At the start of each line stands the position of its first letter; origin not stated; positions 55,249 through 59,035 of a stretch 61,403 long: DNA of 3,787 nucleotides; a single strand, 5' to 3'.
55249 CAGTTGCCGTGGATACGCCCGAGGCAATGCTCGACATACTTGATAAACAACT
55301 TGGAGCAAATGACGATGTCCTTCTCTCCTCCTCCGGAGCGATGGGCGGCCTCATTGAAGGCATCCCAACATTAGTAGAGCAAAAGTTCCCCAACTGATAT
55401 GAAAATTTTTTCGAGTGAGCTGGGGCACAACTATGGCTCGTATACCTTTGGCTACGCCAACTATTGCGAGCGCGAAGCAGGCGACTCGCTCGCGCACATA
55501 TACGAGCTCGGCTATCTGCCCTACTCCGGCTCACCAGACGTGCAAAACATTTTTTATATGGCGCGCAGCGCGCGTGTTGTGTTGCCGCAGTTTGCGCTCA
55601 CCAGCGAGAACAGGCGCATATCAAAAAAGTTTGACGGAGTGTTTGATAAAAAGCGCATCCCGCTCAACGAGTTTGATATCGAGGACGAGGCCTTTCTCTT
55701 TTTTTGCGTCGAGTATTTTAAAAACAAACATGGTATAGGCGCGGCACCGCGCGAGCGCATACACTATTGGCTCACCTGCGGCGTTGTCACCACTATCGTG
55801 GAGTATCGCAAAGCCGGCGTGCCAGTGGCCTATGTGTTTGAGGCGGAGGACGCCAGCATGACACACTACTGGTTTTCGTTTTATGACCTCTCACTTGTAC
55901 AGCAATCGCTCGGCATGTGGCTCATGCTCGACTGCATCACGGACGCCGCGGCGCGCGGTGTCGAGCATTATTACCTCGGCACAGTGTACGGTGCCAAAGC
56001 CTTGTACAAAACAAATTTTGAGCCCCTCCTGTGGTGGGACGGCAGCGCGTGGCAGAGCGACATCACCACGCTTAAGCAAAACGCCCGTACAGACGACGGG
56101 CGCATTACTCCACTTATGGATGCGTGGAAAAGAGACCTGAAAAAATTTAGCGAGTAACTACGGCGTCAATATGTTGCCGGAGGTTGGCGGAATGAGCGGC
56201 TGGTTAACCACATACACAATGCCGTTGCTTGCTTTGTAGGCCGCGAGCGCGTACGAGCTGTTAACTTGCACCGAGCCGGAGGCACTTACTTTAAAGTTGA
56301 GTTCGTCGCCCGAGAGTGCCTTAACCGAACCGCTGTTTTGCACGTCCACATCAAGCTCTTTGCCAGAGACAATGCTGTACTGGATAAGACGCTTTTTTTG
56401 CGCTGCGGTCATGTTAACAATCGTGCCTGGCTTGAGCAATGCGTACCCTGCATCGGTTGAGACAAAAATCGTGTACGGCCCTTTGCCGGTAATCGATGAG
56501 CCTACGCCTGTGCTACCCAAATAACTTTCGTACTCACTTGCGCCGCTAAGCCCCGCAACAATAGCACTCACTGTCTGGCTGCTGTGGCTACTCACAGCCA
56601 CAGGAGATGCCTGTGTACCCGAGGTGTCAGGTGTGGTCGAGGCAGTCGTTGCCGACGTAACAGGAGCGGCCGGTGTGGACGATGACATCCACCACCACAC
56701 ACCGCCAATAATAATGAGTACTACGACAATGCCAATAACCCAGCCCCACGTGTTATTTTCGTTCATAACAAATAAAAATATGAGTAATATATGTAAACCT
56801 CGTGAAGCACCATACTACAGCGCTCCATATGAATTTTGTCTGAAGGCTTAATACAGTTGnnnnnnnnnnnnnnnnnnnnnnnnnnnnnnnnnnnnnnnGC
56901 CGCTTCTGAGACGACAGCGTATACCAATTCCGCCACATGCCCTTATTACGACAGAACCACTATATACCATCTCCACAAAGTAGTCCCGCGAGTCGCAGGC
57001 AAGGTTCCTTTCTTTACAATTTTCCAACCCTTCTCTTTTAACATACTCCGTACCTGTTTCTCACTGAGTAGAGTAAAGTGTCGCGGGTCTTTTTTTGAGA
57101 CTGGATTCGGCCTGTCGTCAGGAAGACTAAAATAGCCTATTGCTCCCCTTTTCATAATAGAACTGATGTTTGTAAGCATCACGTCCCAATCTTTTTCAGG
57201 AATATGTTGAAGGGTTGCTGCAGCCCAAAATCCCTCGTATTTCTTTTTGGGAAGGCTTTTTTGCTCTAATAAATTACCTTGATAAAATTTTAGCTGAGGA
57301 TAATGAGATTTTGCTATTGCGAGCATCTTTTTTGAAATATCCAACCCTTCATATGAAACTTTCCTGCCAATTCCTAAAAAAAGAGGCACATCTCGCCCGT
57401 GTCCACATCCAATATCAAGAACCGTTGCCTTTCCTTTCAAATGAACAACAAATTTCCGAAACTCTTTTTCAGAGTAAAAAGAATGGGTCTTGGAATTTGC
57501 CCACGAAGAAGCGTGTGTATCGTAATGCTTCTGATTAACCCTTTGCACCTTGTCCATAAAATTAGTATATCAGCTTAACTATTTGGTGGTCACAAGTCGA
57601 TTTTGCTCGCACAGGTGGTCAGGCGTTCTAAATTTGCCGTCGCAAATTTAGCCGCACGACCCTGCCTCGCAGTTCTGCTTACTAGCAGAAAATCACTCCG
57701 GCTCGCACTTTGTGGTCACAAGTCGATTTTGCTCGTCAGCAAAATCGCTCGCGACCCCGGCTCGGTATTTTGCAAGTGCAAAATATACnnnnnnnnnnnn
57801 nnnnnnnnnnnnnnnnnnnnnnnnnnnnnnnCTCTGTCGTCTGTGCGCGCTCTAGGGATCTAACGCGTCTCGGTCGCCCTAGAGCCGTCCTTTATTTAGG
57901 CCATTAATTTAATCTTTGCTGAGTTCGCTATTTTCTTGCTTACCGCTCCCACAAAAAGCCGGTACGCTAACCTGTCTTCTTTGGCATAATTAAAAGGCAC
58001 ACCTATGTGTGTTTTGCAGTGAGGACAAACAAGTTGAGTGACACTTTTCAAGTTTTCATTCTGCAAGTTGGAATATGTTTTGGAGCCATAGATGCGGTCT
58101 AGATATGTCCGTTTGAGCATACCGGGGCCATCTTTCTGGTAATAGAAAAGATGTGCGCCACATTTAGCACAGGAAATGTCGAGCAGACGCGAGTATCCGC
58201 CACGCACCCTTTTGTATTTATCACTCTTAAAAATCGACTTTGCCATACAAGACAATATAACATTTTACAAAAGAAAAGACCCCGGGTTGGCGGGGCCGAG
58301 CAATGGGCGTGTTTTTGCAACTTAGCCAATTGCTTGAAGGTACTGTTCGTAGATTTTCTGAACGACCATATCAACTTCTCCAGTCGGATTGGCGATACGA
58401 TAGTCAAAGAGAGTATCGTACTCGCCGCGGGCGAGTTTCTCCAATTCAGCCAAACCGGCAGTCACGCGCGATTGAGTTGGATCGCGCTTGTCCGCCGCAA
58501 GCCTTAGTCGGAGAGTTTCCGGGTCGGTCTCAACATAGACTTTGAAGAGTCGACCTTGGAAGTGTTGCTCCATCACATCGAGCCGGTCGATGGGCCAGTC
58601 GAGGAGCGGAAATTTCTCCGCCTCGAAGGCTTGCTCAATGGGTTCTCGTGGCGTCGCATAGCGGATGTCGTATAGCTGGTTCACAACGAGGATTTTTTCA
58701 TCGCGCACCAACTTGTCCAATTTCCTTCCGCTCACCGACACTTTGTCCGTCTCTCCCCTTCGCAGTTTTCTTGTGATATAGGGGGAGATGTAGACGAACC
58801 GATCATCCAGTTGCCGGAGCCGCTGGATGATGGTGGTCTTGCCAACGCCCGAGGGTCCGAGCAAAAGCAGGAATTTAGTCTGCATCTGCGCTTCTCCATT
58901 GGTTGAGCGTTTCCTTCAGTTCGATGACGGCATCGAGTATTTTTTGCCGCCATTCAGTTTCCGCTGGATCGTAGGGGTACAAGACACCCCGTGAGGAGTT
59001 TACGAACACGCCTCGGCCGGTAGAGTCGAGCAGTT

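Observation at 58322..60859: Coupled operon with a GTP cyclohydrolase II::OMP decarboxylase fusion and a guanylate-kinase-like enzyme (best candidate for an undescribed system)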

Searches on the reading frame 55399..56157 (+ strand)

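Call 57: search_protein_families(library=pfam, proteins=[window:55399-56157:+], max_evalue=0.00001)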
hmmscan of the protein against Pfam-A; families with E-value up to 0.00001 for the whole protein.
window:55399-56157:+ (252 aa): 1 family
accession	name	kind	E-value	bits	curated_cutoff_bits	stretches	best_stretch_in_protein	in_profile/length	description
PF13480.13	Acetyltransf_6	-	1.6e-09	38.5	22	1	133-198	74-137/143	Acetyltransferase (GNAT) domain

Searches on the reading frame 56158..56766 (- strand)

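Call 3: search_protein_families(library=pfam, proteins=[window:56158-56766:-], max_evalue=0.01)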
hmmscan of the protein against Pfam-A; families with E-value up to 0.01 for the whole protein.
window:56158-56766:- (202 aa): 1 family
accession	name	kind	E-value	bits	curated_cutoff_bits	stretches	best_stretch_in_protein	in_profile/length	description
PF02469.27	Fasciclin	-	1.1e-14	55.1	22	1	76-193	3-123/123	Fasciclin domain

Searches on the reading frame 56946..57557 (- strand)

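Call 3: search_protein_families(library=pfam, proteins=[window:56946-57557:-], max_evalue=0.01)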
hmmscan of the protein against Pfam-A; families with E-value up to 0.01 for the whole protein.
window:56946-57557:- (203 aa): 6 families
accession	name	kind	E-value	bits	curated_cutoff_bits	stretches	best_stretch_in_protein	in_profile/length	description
PF13649.12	Methyltransf_25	-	5e-14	53.2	27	1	46-138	1-96/97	Methyltransferase domain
PF13489.12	Methyltransf_23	-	1.2e-10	41.9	27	1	40-182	20-163/164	Methyltransferase domain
PF08241.18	Methyltransf_11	-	1.6e-10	41.9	21.2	1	47-140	1-92/95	Methyltransferase domain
PF13847.12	Methyltransf_31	-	9.8e-10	38.7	27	1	41-177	2-145/145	Methyltransferase domain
PF08242.18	Methyltransf_12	-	2.9e-09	38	30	1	47-139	1-96/98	Methyltransferase domain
PF01209.24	Ubie_methyltran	-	0.0057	16.5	20.1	1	23-93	30-99/233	ubiE/COQ5 methyltransferase family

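Call 4: search_protein_families(library=ncbifam, proteins=[window:56946-57557:-], max_evalue=0.01)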
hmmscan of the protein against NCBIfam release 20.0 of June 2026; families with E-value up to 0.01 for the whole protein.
window:56946-57557:- (203 aa): 25 families
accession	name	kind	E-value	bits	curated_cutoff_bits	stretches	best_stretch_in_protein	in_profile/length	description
TIGR02072.1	BioC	equivalog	1.1e-10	41.8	184.95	1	43-144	35-133/244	malonyl-ACP O-methyltransferase BioC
NF002463.0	PRK01683.1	equivalog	1.5e-10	41.1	297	1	38-152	27-137/258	trans-aconitate 2-methyltransferase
NF043040.1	corrin_prot_MT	hypoth_equivalog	9.4e-09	35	180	1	40-138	38-142/216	corrinoid protein-associated methyltransferase CpaM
TIGR02021.1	BchM-ChlM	equivalog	4.2e-08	32.9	158.9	1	40-184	53-204/218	magnesium protoporphyrin IX methyltransferase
NF045667.1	MTase_DVU1556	equivalog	1.2e-06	28.2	155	1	39-138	19-114/213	DVU_1556 family methyltransferase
NF041820.1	daptide_MTase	equivalog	9.3e-06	25.3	175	1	38-90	34-82/243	daptide-type RiPP biosynthesis methyltransferase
TIGR02752.1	MenG_heptapren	equivalog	1.6e-05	24.6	419.85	1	8-97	14-101/231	demethylmenaquinone methyltransferase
NF001244.0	PRK00216.1-5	equivalog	2.3e-05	23.8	216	1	29-96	37-109/236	bifunctional demethylmenaquinone methyltransferase/2-methoxy-6-polyprenyl-1,4-benzoquinol methylase UbiE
NF001243.0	PRK00216.1-4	equivalog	5.6e-05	22.6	235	1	8-98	13-104/237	demethylmenaquinone methyltransferase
NF045825.1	FAmtase_mtf2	equivalog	0.00016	21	400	1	38-109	55-126/248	fatty-acid O-methyltransferase Mtf2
NF008686.0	PRK11705.1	equivalog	0.0002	20.6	400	1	38-137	163-259/383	cyclopropane fatty acyl phospholipid synthase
NF010703.0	PRK14103.1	equivalog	0.00026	20.5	320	1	40-133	27-115/256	trans-aconitate 2-methyltransferase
NF008300.0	PRK11088.1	equivalog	0.00042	19.9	303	1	42-91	85-137/272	23S rRNA (guanine(745)-N(1))-methyltransferase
TIGR01934.1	MenG_MenH_UbiE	subfamily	0.00044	19.6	158.35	1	32-92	26-93/223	ubiquinone/menaquinone biosynthesis methyltransferase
TIGR04371.1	methyltran_NanM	subfamily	0.0006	19.4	44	1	34-132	141-245/273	putative sugar O-methyltransferase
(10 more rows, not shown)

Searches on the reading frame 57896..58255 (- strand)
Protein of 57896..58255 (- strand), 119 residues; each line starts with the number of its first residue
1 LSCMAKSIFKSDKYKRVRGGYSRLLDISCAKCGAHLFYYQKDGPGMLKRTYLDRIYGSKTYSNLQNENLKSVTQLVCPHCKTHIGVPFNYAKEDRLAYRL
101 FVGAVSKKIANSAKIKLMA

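Call 3: search_protein_families(library=pfam, proteins=[window:57896-58255:-], max_evalue=0.01)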
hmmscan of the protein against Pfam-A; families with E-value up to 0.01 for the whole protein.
window:57896-58255:- (119 aa): 10 families
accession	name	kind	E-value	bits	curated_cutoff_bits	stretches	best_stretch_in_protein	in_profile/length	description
PF24046.1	At4g08330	-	0.00023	21.6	27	0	70-91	74-95/129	At4g08330 beta-tent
PF01641.26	SelR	-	0.00092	19.6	24.9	0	60-106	65-111/116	SelR domain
PF03226.21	Yippee-Mis18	-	0.0032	18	26.6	0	64-98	48-81/108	Yippee zinc-binding/DNA-binding /Mis18, centromere assembly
PF23499.1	YnfU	-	0.0055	17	27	0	69-81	33-45/49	YnfU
PF25809.1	STEEP1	-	0.0057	16.9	27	0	12-47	55-90/110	STEEP1 domain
PF10058.14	Zn_ribbon_10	-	0.0061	16.7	24.2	0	68-87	16-35/54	ER junction formation factor lunapark, zinc ribbon finger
PF13248.11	Zn_ribbon_3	-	0.0078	16.1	27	0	26-34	16-24/26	zinc-ribbon domain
PF11648.16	RIG-I_C-RD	-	0.0082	16.8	25.6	0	63-92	46-75/117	C-terminal domain of RIG-I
PF22289.1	DmmA-like_C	-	0.0085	16.5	27.4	0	27-37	19-29/44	Dimethylamine monooxygenase subunit DmmA-like, C-terminal domain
PF23477.1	zf_Tbcl_2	-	0.0099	16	27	0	72-89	3-20/37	Probable treble clef zinc finger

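Call 4: search_protein_families(library=ncbifam, proteins=[window:57896-58255:-], max_evalue=0.01)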
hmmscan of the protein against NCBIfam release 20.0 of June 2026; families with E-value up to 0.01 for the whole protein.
window:57896-58255:- (119 aa): 2 families
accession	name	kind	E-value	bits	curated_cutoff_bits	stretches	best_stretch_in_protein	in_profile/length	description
NF038384.1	zinc_YnfU_fam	subfamily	0.0031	17.1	36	0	68-82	32-46/52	YnfU family zinc-binding protein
NF004036.0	PRK05508.1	equivalog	0.0078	16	179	0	73-106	80-113/121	methionine-R-sulfoxide reductase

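Call 30: search_protein_families(library=padloc, proteins=[window:57896-58255:-], max_evalue=0.01)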
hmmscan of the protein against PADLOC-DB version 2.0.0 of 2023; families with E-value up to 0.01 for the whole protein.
window:57896-58255:- (119 aa): 1 family
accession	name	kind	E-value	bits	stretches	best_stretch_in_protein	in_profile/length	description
PDLC04441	PDC-M13C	-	0.0049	15.1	0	50-70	35-55/74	-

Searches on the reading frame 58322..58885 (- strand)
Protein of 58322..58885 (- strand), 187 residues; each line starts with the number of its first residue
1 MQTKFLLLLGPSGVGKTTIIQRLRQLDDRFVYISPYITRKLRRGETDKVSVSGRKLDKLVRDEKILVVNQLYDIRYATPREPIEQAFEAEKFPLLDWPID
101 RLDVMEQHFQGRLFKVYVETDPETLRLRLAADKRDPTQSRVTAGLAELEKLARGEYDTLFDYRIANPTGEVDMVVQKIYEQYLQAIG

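Call 3: search_protein_families(library=pfam, proteins=[window:58322-58885:-], max_evalue=0.01)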
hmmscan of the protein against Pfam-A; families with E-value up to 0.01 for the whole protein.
window:58322-58885:- (187 aa): 9 families
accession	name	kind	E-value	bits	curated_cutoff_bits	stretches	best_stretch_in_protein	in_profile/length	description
PF00625.27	Guanylate_kin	-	2.7e-12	47.2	25.2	1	3-166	2-165/182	Guanylate kinase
PF13207.12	AAA_17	-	2.8e-06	28.1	27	1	9-134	1-124/136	AAA domain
PF13238.12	AAA_18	-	3.8e-06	27.8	29.4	1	7-134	2-113/128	AAA domain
PF13401.12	AAA_22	-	9.5e-05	23.2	27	1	3-33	5-39/130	AAA domain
PF13671.12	AAA_33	-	0.00018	22.3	27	0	6-44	2-39/143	AAA domain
PF13191.12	AAA_16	-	0.00028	21.9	32.6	1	4-33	25-63/167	AAA ATPase domain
PF03193.22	RsgA_GTPase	-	0.0015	18.8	30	1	2-26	105-129/174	RsgA GTPase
PF07728.20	AAA_5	-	0.0042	17.5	22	1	6-26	2-22/139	AAA domain (dynein-related subfamily)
PF20720.3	nSTAND3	-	0.0093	16.1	27.2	0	2-23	16-37/155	Novel STAND NTPase 3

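Call 4: search_protein_families(library=ncbifam, proteins=[window:58322-58885:-], max_evalue=0.01)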
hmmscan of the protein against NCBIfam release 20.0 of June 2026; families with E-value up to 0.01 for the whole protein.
window:58322-58885:- (187 aa): 9 families
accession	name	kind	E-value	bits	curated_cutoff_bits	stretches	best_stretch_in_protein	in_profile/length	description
TIGR03263.1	guanyl_kin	equivalog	4.7e-15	55.7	160.45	1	5-167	3-165/180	guanylate kinase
NF011325.0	PRK14738.1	equivalog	4.4e-13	49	263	1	4-179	14-189/206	guanylate kinase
TIGR02322.1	phosphon_PhnN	equivalog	1.7e-11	44.1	156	1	4-158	2-156/179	phosphonate metabolism protein/1,5-bisphosphokinase (PRPP-forming) PhnN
NF011324.0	PRK14737.1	equivalog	3.5e-11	43.2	318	1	9-161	11-169/187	guanylate kinase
NF007485.0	PRK10078.1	equivalog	1.8e-06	27.8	153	1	3-146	2-144/186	ribose 1,5-bisphosphokinase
TIGR00390.1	hslU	equivalog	0.0009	18.3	362.45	1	4-87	48-124/441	ATP-dependent protease ATPase subunit HslU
NF006987.0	PRK09452.1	equivalog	0.0063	15.2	482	0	3-23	43-63/378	spermidine/putrescine ABC transporter ATP-binding protein PotA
TIGR00231.1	small_GTP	domain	0.0072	16.1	42.5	1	1-43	1-43/164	GTP-binding protein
NF005255.0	PRK06762.2-2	equivalog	0.0085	16.1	140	0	1-49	1-50/163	hypothetical protein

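Call 20: search_solved_structures(query=window:58322-58885:-, max_evalue=0.01, show_alignments=3)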
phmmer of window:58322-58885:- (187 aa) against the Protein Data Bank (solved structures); distinct sequences matched with E-value up to 0.01: 18.
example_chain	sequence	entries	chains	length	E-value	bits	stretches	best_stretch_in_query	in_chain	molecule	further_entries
2j41_A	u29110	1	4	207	3.7e-08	36.8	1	5-168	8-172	GUANYLATE KINASE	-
4qrh_A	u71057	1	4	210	3.9e-08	36.8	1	5-168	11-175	Guanylate kinase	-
3ney_A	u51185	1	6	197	4e-06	30.2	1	4-109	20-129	55 kDa erythrocyte membrane protein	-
3tau_A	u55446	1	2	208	4.8e-06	29.9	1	5-175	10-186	Guanylate kinase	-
7n6g_6M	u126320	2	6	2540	2.3e-05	27.8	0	4-45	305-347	FAP42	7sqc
1z6g_A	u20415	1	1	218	6.7e-05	26.2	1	6-130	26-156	guanylate kinase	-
3lnc_A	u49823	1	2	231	0.00037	23.8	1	5-138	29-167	Guanylate kinase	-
3tr0_A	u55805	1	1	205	0.00043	23.6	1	5-176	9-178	Guanylate kinase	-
4f4j_A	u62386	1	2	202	0.00064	23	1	5-158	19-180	Guanylate kinase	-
8x1g_A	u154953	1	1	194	0.0012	22.1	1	2-149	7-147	Adenylate kinase isoenzyme 1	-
10sr_A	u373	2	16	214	0.0027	21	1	6-157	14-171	Guanylate kinase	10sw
2qor_A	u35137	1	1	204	0.0034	20.6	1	6-138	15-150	Guanylate kinase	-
9jae_A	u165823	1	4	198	0.0042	20.4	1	6-48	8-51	Guanylate kinase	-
1kgd_A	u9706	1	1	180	0.0054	20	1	4-106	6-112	PERIPHERAL PLASMA MEMBRANE CASK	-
2an9_A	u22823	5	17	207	0.0055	20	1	6-158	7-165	Guanylate kinase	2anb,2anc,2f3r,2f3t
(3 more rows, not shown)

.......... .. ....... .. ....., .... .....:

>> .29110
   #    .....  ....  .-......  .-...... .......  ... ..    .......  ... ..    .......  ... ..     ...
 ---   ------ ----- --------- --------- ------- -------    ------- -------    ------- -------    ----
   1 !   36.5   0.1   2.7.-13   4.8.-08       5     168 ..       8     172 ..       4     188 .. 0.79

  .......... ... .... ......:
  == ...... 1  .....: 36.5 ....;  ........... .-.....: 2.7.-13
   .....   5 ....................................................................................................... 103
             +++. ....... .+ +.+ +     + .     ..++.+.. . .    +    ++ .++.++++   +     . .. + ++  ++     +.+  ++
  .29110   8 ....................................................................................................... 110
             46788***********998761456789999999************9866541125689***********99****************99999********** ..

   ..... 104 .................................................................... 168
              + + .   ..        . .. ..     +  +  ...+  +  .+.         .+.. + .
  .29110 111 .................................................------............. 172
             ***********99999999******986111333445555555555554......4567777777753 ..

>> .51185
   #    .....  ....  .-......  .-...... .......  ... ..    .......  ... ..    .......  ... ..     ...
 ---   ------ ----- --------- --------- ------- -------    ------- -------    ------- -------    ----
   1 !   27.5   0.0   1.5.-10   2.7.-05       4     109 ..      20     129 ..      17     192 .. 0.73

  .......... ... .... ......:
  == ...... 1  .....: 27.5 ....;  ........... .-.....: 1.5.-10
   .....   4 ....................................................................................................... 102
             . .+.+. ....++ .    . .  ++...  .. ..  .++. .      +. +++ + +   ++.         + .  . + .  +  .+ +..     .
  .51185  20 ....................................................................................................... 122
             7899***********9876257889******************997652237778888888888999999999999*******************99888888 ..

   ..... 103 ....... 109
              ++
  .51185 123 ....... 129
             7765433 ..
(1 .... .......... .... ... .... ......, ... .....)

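Call 30: search_protein_families(library=padloc, proteins=[window:58322-58885:-], max_evalue=0.01)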
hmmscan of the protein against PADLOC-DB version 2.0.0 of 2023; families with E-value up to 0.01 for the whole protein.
window:58322-58885:- (187 aa): 2 families
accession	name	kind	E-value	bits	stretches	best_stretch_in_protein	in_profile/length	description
PDLC02911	VakA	-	4.9e-05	21.9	1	4-181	3-154/163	-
PDLC04140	mad8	-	0.0058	14.2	1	4-35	28-65/314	mads_8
